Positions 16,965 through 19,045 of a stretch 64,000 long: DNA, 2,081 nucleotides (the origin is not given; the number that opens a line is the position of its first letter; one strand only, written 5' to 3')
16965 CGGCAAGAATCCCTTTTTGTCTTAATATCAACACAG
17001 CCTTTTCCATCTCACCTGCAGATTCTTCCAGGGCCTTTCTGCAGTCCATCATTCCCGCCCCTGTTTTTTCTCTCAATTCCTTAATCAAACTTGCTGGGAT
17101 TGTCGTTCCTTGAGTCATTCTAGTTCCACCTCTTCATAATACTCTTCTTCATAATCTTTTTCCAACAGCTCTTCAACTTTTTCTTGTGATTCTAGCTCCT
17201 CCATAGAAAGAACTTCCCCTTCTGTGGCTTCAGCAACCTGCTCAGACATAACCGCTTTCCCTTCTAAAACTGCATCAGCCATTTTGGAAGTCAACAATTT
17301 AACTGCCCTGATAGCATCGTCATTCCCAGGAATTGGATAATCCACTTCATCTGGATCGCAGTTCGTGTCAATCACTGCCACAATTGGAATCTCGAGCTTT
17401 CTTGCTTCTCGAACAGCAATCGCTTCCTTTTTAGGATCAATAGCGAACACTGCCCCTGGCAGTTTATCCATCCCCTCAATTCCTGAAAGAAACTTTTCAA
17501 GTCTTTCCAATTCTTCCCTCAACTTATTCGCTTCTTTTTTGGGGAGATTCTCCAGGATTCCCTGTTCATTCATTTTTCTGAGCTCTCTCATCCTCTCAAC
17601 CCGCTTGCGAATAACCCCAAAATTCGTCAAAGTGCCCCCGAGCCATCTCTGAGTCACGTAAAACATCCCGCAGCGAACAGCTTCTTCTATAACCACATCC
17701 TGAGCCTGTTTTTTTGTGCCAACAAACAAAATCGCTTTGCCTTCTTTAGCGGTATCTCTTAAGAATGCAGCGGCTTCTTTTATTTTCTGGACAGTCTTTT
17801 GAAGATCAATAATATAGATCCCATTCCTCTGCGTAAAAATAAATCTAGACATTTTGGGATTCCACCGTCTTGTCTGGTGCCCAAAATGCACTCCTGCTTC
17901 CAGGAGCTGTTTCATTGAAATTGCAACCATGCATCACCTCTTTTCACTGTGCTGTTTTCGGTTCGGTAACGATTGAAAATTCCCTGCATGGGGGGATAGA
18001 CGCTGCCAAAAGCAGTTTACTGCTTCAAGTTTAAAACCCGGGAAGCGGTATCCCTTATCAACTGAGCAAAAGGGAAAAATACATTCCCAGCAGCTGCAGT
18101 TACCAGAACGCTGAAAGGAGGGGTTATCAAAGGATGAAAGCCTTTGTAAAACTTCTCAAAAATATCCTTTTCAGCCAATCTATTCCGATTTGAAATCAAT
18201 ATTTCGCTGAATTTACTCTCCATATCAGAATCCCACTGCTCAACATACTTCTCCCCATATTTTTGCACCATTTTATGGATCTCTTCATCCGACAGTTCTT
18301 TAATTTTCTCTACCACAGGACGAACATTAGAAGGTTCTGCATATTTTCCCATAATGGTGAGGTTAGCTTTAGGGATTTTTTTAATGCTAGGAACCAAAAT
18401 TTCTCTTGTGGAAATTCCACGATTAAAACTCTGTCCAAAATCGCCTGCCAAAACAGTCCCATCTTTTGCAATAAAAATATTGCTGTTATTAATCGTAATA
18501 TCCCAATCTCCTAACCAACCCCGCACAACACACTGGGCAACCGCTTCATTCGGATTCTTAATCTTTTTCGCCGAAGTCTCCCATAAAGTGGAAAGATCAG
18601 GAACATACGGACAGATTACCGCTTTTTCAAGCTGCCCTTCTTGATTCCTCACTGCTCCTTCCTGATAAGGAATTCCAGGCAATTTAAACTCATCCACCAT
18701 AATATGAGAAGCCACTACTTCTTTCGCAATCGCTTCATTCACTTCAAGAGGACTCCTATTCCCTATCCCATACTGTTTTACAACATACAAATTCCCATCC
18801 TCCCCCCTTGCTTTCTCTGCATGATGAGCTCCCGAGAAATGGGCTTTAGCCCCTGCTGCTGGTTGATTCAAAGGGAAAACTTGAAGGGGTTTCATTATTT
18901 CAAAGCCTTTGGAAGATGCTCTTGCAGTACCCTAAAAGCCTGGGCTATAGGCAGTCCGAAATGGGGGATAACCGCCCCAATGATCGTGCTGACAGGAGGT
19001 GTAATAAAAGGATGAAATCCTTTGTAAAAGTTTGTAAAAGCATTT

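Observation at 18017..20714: Tandem, translationally coupled triplet of PI3K/PI4K-like kinase-fold paralogs upstream of the rpsB operon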

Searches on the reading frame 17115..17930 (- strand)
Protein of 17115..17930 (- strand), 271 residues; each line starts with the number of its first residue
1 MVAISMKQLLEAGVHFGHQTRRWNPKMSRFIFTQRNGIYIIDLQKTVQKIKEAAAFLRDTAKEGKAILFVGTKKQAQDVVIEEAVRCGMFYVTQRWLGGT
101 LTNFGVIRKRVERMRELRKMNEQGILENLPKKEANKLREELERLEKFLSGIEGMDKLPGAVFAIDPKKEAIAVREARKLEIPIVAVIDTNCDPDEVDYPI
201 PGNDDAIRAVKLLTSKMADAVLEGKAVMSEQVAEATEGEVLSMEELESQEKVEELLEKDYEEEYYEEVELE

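Call 34: list_cluster_members(proteins=[P0002, P0004, P0006, window:17115-17930:-, P0008, P0009, P0010, P0011, P0038, P0024])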
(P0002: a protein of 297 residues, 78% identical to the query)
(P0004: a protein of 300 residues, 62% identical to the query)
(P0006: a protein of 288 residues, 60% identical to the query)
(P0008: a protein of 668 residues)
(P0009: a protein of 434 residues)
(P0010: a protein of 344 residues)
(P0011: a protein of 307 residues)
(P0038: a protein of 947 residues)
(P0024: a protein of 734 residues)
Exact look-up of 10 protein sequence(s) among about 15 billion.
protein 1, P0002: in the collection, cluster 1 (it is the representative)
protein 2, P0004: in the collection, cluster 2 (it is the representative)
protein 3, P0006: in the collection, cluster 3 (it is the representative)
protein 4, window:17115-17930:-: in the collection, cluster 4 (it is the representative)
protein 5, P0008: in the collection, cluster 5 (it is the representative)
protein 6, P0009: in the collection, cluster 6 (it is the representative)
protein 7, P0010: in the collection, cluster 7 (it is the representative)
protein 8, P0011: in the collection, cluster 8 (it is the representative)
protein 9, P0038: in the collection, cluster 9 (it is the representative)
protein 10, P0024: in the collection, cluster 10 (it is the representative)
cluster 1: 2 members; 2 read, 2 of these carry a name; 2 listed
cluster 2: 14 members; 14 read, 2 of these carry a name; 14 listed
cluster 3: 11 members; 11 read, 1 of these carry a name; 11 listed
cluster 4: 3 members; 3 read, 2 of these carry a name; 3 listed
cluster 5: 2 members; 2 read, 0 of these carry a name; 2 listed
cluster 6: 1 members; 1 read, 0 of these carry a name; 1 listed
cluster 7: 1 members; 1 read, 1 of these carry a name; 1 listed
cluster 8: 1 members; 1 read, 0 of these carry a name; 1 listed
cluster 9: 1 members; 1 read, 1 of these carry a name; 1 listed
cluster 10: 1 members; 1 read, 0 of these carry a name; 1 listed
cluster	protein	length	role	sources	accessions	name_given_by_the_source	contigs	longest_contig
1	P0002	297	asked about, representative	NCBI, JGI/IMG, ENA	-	hypothetical protein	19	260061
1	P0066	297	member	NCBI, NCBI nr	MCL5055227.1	MAG: hypothetical protein M1169_04700 [Firmicutes bacterium] | hypothetical protein [Bacillota bacterium]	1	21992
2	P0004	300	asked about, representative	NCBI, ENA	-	-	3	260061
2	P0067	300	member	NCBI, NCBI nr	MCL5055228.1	MAG: hypothetical protein M1169_04705 [Firmicutes bacterium] | hypothetical protein [Bacillota bacterium]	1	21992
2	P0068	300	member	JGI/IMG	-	hypothetical protein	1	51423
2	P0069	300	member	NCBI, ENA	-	-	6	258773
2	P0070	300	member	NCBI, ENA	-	-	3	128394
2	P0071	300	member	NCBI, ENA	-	-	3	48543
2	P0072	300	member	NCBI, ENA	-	-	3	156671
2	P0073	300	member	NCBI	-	-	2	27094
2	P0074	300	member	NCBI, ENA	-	-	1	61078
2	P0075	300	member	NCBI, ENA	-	-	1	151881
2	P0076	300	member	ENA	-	-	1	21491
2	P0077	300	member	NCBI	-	-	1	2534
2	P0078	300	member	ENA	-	-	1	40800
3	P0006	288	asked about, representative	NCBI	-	-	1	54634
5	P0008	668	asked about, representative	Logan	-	-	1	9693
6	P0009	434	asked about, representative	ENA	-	-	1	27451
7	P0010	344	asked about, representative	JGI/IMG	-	hypothetical protein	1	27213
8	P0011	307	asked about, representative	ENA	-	-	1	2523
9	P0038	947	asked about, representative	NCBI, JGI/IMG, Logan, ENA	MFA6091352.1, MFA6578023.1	MAG: hypothetical protein WCU88_02990 [Elusimicrobiota bacterium] | hypothetical protein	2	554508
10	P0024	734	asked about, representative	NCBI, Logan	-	-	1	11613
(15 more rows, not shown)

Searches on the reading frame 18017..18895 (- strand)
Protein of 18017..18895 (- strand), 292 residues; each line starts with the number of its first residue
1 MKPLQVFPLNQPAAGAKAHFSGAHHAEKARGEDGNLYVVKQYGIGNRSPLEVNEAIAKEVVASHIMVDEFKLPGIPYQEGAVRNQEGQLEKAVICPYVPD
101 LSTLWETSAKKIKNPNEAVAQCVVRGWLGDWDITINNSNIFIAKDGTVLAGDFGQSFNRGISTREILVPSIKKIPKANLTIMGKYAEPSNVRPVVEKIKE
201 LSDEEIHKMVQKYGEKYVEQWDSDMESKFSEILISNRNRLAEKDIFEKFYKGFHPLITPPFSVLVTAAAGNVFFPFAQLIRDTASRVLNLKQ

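Call 3: search_protein_families(library=pfam, proteins=[window:18017-18895:-], max_evalue=1)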
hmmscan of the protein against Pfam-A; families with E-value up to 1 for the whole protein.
window:18017-18895:- (292 aa): 2 families
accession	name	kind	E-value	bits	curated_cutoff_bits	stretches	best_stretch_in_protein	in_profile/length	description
PF24856.1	AraA_central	-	0.075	13.9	24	1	189-247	33-92/148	L-arabinose isomerase central domain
PF20162.4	Etd1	-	0.12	13.3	27.5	0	153-212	26-82/98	Septation protein etd1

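Call 4: search_protein_families(library=ncbifam, proteins=[window:18017-18895:-], max_evalue=1)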
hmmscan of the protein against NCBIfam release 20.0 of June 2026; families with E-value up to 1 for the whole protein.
window:18017-18895:- (292 aa): 0 families

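Call 50: search_protein_families(library=padloc, proteins=[window:18017-18895:-], max_evalue=1)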
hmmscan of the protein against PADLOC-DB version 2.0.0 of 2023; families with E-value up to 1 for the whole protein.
window:18017-18895:- (292 aa): 0 families

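Call 51: search_protein_families(library=phrogs, proteins=[window:18017-18895:-], max_evalue=1)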
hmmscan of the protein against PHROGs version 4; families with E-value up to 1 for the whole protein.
window:18017-18895:- (292 aa): 4 families
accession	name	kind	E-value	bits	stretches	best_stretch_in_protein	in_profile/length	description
phrog_3162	-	unknown function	0.04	14.4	0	21-64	13-51/247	-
phrog_749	-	unknown function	0.21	12.8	1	200-258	22-82/99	-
phrog_12333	-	unknown function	0.24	12.3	0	194-253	23-82/139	-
phrog_27723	-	DNA, RNA and nucleotide metabolism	0.32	12.1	0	133-167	16-48/88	RNA ligase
